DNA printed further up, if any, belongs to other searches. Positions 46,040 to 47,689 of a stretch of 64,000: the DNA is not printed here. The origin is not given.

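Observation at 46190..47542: Exosome cap protein Csl4 fused to two canonical RRM domains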

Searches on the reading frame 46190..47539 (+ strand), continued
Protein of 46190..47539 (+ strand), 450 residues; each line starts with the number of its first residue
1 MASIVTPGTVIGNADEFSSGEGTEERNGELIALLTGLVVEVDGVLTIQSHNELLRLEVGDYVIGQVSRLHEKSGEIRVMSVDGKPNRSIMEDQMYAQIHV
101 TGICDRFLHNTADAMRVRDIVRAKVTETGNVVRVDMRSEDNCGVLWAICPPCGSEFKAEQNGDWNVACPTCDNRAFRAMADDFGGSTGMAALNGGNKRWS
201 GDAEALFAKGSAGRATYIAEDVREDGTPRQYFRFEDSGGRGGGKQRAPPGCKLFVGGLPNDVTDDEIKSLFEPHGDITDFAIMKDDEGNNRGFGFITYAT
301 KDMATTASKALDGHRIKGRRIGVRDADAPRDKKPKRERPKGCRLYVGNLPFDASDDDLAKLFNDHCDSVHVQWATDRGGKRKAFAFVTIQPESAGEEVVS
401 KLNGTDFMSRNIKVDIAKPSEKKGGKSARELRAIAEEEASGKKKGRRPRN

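Call 23: predict_structure(alignment_id=A2)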
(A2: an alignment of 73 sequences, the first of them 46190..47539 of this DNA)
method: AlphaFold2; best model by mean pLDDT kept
length: 450 residues; sequences in the alignment: 73
mean_pLDDT: 74.2   pTM: 0.41
mean pLDDT of the five models: 74.2, 73.8, 69.1, 67.2, 65.0
residues with pLDDT >= 90: 33; 70-90: 298; 50-70: 50; < 50: 69
segments of 3 or more residues with pLDDT < 50: 211-246, 332-335, 420-427, 429-431, 437-450
pLDDT, mean of each block of 10 residues (from residue 1): 74 87 87 84 80 81 87 87 82 87 71 80 89 88 85 82 85 85 78 67 62 34 39 35 48 84 83 85 77 85 85 83 75 54 82 81 80 74 83 79 81 73 41 48 41
secondary structure, 60 per line:
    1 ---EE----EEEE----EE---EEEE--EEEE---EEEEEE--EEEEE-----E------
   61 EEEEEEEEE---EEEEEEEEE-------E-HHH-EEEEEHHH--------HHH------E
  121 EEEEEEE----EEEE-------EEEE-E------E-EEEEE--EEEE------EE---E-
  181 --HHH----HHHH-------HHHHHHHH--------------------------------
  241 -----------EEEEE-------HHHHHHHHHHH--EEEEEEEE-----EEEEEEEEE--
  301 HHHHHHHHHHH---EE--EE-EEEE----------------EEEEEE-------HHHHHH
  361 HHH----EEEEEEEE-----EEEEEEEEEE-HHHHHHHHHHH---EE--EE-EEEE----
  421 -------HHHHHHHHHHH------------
elements in order: E10-13 E23-26 E29-32 E36-41 E44-48 E61-69 E73-81 E95-99 E120-127 E132-135 E143-146 E157-161 E164-167 H190-193 H201-208 E252-256 H264-274 E277-284 E290-298 H301-311 E322-325 E342-347 H355-363 E368-375 E381-390 H392-402 E413-416 H428-438

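Call 33: fold_search(model_id=the predicted structure, library=pdb)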
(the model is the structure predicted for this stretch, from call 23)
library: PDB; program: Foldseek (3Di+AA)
matches with E <= 10: 1830; with E <= 0.001: 808
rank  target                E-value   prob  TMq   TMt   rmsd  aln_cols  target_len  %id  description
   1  2ba1_A                7.6e-17  1.00  0.28  0.65   5.9       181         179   31  Archaeal exosome core (released 2005-11-22)
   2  1b7f_A                3.0e-13  1.00  0.17  0.45  12.9       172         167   30  SXL-LETHAL PROTEIN/RNA COMPLEX (released 1999-05-03)
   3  4qqb_A                4.2e-13  1.00  0.17  0.45  12.9       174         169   29  Structural basis for the assembly of the SXL-UNR translation regulatory complex (released 2014-09-03)
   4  5ca5_A                4.2e-13  1.00  0.19  0.32  17.8       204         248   25  Structure of the C. elegans NONO-1 homodimer (released 2015-12-09)
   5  1fxl_A                5.6e-13  1.00  0.17  0.44  13.0       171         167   26  CRYSTAL STRUCTURE OF HUD AND AU-RICH ELEMENT OF THE C-FOS RNA (released 2001-02-05)
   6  5okz_S                5.9e-13  1.00  0.27  0.51   6.4       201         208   23  Crystal Strucrure of the Mpp6 Exosome complex (released 2017-08-30)
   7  4egl                  5.9e-13  1.00  0.17  0.45  15.4       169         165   28  Crystal structure of two tandem RNA recognition motifs of Human antigen R (released 2012-05-30)
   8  4ed5_A                8.3e-13  1.00  0.17  0.44  13.1       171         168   27  Crystal structure of the two N-terminal RRM domains of HuR complexed with RNA (released 2012-05-23)
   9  4ed5_B                1.6e-12  1.00  0.17  0.44  13.0       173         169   26  Crystal structure of the two N-terminal RRM domains of HuR complexed with RNA (released 2012-05-23)
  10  3sxl_A                1.9e-12  1.00  0.17  0.47  13.2       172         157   29  SEX-LETHAL RNA RECOGNITION DOMAINS 1 AND 2 FROM DROSOPHILA MELANOGASTER (released 1999-04-27)
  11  2up1_A                2.7e-12  1.00  0.17  0.39  17.6       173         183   29  STRUCTURE OF UP1-TELOMERIC DNA COMPLEX (released 1999-11-10)
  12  1up1                  2.9e-12  1.00  0.17  0.44  17.7       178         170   29  UP1, THE TWO RNA-RECOGNITION MOTIF DOMAIN OF HNRNP A1 (released 1997-09-17)
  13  5en1_A                3.2e-12  1.00  0.16  0.39  17.7       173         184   26  Crystal structure of hnRNPA2B1 in complex with RNA (released 2016-11-09)
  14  3sde_B                3.4e-12  1.00  0.19  0.33  18.5       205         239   23  Crystal structure of a paraspeckle-protein heterodimer, PSPC1/NONO (released 2012-03-14)
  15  1l3k                  3.6e-12  1.00  0.17  0.44  17.2       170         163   29  UP1, THE TWO RNA-RECOGNITION MOTIF DOMAIN OF HNRNP A1 (released 2002-04-17)
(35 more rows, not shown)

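Call 35: find_homologous_proteins(query=P0162, max_evalue=0.00001)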
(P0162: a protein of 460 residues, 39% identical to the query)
Query P0162 (460 aa): 17 proteins with E <= 0.00001 among 8000 candidates.
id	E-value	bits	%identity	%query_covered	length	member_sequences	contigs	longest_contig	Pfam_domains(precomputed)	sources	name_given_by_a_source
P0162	0.0e+0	1019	100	100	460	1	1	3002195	PF23477.2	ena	-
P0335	1.6e-182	626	68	78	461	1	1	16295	PF19130.6,PF14382.13,PF23477.2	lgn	-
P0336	8.8e-55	204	36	60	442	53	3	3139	PF00076.29,PF23477.2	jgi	jgi:CxxC-x17-CxxC domain-containing protein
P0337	1.1e-54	204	33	60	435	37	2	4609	PF00076.29,PF23477.2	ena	-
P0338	2.0e-54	203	35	72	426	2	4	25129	PF00076.29,PF23477.2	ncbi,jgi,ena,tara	tara:strand:- start:2596 stop:3876 length:1281 start_codon:yes stop_codon:yes gene_type:complete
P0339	2.3e-54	203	35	60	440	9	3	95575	PF00076.29,PF23477.2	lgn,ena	-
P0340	3.2e-54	202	37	57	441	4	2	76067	PF00076.29,PF23477.2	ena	-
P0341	1.3e-53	200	36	61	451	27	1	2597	PF00076.29,PF23477.2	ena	-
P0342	4.7e-52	195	36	57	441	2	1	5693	PF00076.29,PF23477.2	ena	-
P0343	1.1e-51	194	33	60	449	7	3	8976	PF00076.29,PF23477.2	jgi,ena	jgi:CxxC-x17-CxxC domain-containing protein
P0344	2.1e-11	61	30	41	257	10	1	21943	PF14382.13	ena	-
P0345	5.7e-9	53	30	40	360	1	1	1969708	PF14382.13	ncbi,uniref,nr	ncbi:exosome complex RNA-binding protein Csl4 [Methanolapillus millepedarum]|uniref:Exosome complex 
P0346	2.7e-8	51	27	40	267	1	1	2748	PF14382.13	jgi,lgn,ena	-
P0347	7.3e-8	50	28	41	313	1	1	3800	PF14382.13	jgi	jgi:exosome complex component CSL4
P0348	2.0e-7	48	32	21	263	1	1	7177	PF23477.2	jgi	jgi:CxxC-x17-CxxC domain-containing protein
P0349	2.9e-6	44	29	40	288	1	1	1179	PF14382.13,PF22625.3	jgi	-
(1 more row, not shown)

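Call 49: search_protein_families(library=pfam, proteins=[P0138, P0162, P0345, P0347], max_evalue=1)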
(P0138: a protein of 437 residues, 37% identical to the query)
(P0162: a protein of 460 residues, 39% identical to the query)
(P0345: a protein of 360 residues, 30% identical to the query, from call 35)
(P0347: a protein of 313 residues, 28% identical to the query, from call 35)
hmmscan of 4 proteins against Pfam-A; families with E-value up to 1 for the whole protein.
P0138 (437 aa): 12 families
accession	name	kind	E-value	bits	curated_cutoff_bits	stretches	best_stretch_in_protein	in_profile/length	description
PF00076.28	RRM_1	-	1.1e-20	73.7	20.7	1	349-418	1-69/70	RNA recognition motif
PF23477.1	zf_Tbcl_2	-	2.1e-12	46.9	27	1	282-316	1-35/37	Probable treble clef zinc finger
PF16367.11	RRM_7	-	4.8e-06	26.9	27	1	348-412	3-73/94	RNA recognition motif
PF10447.15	EXOSC1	-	0.0098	17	21.2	1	79-109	2-32/112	Exosome component EXOSC1/CSL4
PF24042.1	DUF7351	-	0.024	14.8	31.2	1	173-202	3-32/177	Domain of unknown function (DUF7351)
PF11767.14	SET_assoc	-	0.037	14.1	24.1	1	392-420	37-65/66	Histone lysine methyltransferase SET associated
PF08777.17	RRM_3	-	0.039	14.5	22.9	1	346-412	1-61/102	RNA binding motif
PF12773.13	DZR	-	0.11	13.1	27.3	0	173-199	14-32/45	Double zinc ribbon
PF03880.21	DbpA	-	0.11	13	25.6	1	397-421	47-71/72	DbpA RNA binding domain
PF16842.11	RRM_occluded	-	0.13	12.6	30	1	359-420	14-70/79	Occluded RNA-recognition motif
PF14703.12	PHM7_cyt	-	0.16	12.6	27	1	377-411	111-149/174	Cytosolic domain of 10TM putative phosphate transporter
PF22415.1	PSV_ORF131-like_dom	-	0.7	10.3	27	0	166-180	16-31/80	PSV_Hypothetical protein ORF131-like domain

P0162 (460 aa): 12 families
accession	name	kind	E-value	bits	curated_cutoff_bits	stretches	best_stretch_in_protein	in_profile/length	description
PF23477.1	zf_Tbcl_2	-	1.4e-21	76.4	27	2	300-330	4-34/37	Probable treble clef zinc finger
PF12773.13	DZR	-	0.00063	20.3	27.3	1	150-175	14-32/45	Double zinc ribbon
PF03119.21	DNA_ligase_ZBD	-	0.0061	16.9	25.8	1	151-160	2-11/27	NAD-dependent DNA ligase C4 zinc finger domain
PF14319.11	Zn_Tnp_IS91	-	0.011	16.2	26.3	0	137-177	27-66/90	Transposase zinc-binding domain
PF14354.12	Lar_restr_allev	-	0.018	15.7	28.6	1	151-175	6-33/58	Restriction alleviation protein Lar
PF24042.1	DUF7351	-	0.028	14.6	31.2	1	149-179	2-33/177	Domain of unknown function (DUF7351)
PF14446.12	Prok-RING_1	-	0.056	13.8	29.1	1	150-174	6-27/54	Prokaryotic RING finger family 1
PF19335.5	HMBD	-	0.27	11.7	23.6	1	149-160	16-27/28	Heavy metal binding domain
PF18930.5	DUF5679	-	0.38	11.4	27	1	134-157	16-36/40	Domain of unknown function (DUF5679)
PF01155.25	HypA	-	0.56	10.7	28.9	0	150-180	72-99/112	Hydrogenase/urease nickel incorporation, metallochaperone, hypA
PF07191.17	Zn_ribbon_6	-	0.57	10.7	25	0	151-176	3-25/67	Double zinc ribbon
PF03604.18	Zn_ribbon_RPAB4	-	0.97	9.6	24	0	150-177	2-27/32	DNA directed RNA polymerase, 7 kDa subunit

P0345 (360 aa): 11 families
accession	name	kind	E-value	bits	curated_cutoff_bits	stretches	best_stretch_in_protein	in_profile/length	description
PF14382.12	ECR1_N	-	4.2e-07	30.1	27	1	177-213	1-37/38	Exosome complex exonuclease RRP4 N-terminal region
PF14446.12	Prok-RING_1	-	6.3e-05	23.3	29.1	1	319-355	4-40/54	Prokaryotic RING finger family 1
PF14205.11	Cys_rich_KTR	-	0.0073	16.5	25.5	1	336-351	4-19/54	Cysteine-rich KTR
PF10447.15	EXOSC1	-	0.017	16.2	21.2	1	234-276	4-40/112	Exosome component EXOSC1/CSL4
PF04704.19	Zfx_Zfy_act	-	0.023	14.2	25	1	224-316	40-129/328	Zfx/Zfy transcription activation region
PF13248.11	Zn_ribbon_3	-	0.055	13.4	27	1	319-344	2-25/26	zinc-ribbon domain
PF11622.13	DUF3251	-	0.08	13.3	23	1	188-229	89-130/161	Protein of unknown function (DUF3251)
PF06677.18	Auto_anti-p27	-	0.097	13.2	24.1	1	320-342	16-40/40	Sjogren's syndrome/scleroderma autoantigen 1 (Autoantigen p27)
PF14319.11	Zn_Tnp_IS91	-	0.16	12.4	26.3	1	312-352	31-73/90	Transposase zinc-binding domain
PF01155.25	HypA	-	0.19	12.2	28.9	1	318-345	69-96/112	Hydrogenase/urease nickel incorporation, metallochaperone, hypA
PF12773.13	DZR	-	0.23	12.1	27.3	1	320-343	13-32/45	Double zinc ribbon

P0347 (313 aa): 8 families
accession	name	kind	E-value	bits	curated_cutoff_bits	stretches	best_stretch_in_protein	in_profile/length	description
PF14382.12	ECR1_N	-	4.1e-16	58.9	27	1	9-46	1-38/38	Exosome complex exonuclease RRP4 N-terminal region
PF10447.15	EXOSC1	-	4.3e-05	24.6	21.2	1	64-111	3-50/112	Exosome component EXOSC1/CSL4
PF22625.2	ECR1_N_2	-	0.00022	21.4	27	1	9-57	3-50/51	Exosome RNA binding protein RRP4 N-terminal domain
PF23459.1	S1_RRP5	-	0.061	14.3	27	1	100-140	28-68/72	RRP5 S1 domain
PF18912.6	DZR_2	-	0.068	13.5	27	1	150-174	21-44/56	Double zinc ribbon domain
PF07191.17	Zn_ribbon_6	-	0.082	13.4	25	1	152-174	2-24/67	Double zinc ribbon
PF00575.29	S1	-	0.17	12.7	22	0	100-132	29-61/74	S1 RNA binding domain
PF21266.3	RRP4_S1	-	0.25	12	27.3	1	64-85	5-26/73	RRP4, S1 domain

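Call 53: find_encoding_contigs(protein=P0338, flank=5000, max_places=2)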
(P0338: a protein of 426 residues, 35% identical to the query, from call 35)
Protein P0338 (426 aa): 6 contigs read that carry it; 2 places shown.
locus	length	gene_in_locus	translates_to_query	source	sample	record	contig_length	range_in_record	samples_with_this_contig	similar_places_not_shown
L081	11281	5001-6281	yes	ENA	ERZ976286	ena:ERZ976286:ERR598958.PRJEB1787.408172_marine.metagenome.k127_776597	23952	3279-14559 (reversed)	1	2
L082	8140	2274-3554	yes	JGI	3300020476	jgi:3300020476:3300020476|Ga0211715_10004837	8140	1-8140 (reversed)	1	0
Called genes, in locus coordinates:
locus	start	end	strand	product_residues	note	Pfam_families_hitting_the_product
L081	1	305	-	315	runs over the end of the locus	PF01073:3Beta_HSD, PF01370:Epimerase, PF02719:Polysacc_synt_2 (faint), PF04321:RmlD_sub_bind, PF16363:GDP_Man_Dehyd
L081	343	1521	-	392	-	PF02646:RmuC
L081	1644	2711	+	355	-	PF01118:Semialdhyde_dh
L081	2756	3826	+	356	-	-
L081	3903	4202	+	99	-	-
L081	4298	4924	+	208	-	PF03602:Cons_hypoth95, PF05175:MTS, PF06325:PrmA (weak)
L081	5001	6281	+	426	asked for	PF23477:zf_Tbcl_2, PF00076:RRM_1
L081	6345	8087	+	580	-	PF04055:Radical_SAM (weak), PF12836:HHH_3 (weak)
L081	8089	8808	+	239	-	PF03167:UDG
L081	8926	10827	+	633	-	PF00501:AMP-binding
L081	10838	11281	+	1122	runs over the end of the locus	PF02310:B12-binding, PF03308:MeaB, PF02492:cobW, PF01642:MM_CoA_mutase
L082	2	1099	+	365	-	?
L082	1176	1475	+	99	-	-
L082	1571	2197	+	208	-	PF03602:Cons_hypoth95, PF05175:MTS, PF06325:PrmA (weak)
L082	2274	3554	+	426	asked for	PF23477:zf_Tbcl_2, PF00076:RRM_1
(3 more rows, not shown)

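Call 54: find_encoding_contigs(protein=P0162, flank=6000, max_places=1)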
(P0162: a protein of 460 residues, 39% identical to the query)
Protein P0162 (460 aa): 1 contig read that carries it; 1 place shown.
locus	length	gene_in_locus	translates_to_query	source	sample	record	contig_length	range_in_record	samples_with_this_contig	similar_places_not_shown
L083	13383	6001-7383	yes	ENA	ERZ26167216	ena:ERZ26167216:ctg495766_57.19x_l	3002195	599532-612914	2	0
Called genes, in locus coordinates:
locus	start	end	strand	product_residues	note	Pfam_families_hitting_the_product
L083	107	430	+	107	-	-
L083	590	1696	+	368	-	PF01118:Semialdhyde_dh, PF02774:Semialdhyde_dhC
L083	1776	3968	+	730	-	-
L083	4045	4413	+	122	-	-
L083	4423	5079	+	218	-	PF06325:PrmA, PF05175:MTS (weak), PF03602:Cons_hypoth95 (weak)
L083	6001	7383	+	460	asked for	PF23477:zf_Tbcl_2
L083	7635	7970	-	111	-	-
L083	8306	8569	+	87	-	-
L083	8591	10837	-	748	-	-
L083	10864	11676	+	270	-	PF00106:adh_short, PF01370:Epimerase (faint), PF13561:adh_short_C2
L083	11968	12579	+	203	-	PF13561:adh_short_C2 (faint), PF00106:adh_short (weak)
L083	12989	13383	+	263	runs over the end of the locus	PF03167:UDG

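Call 55: find_encoding_contigs(protein=P0345, flank=5000, max_places=1)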
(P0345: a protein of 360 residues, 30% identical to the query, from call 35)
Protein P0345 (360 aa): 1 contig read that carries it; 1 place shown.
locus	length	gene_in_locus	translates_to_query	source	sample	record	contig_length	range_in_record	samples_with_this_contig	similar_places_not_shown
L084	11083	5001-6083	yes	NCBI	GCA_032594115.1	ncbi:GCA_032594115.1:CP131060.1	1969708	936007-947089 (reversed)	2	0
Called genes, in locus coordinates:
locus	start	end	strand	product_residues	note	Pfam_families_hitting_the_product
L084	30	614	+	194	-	PF00156:Pribosyltran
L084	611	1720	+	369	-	PF01866:Diphthamide_syn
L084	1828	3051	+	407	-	-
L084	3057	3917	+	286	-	PF04055:Radical_SAM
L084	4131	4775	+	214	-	PF01170:UPF0020, PF03602:Cons_hypoth95, PF05175:MTS, PF06325:PrmA, PF09445:Methyltransf_15 (weak), PF13847:Methyltransf_31, PF13649:Methyltransf_25 (weak)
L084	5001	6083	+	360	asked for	PF14382:ECR1_N (weak)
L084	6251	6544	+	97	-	PF13656:RNA_pol_L_2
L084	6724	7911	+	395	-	PF05889:SepSecS, PF00155:Aminotran_1_2, PF01041:DegT_DnrJ_EryC1 (weak), PF00266:Aminotran_5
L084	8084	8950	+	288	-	PF09721:Exosortase_EpsH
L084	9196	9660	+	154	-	PF13274:SocA_Panacea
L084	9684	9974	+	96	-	-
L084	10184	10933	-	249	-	PF19769:CPxCG_zf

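Call 56: find_encoding_contigs(protein=P0303, flank=4000, max_places=2)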
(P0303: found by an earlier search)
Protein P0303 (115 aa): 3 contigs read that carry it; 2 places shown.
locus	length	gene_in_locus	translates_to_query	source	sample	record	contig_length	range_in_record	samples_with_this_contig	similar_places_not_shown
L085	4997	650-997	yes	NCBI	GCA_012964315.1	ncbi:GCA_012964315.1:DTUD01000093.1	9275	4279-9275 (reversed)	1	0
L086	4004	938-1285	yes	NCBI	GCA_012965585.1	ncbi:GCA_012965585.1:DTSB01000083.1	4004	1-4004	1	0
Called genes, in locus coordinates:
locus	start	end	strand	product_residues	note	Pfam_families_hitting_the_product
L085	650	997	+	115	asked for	PF00076:RRM_1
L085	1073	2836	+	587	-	PF04055:Radical_SAM (weak)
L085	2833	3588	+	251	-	PF03167:UDG (weak)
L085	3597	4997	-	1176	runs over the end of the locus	PF00082:Peptidase_S8, PF01483:P_proprotein, PF18884:TSP3_bac (weak), PF11617:Cu-binding_MopE, PF18884:TSP3_bac (weak), PF11617:Cu-binding_MopE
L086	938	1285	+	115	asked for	PF00076:RRM_1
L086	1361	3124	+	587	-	PF04055:Radical_SAM (weak)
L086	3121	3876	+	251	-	PF03167:UDG (weak)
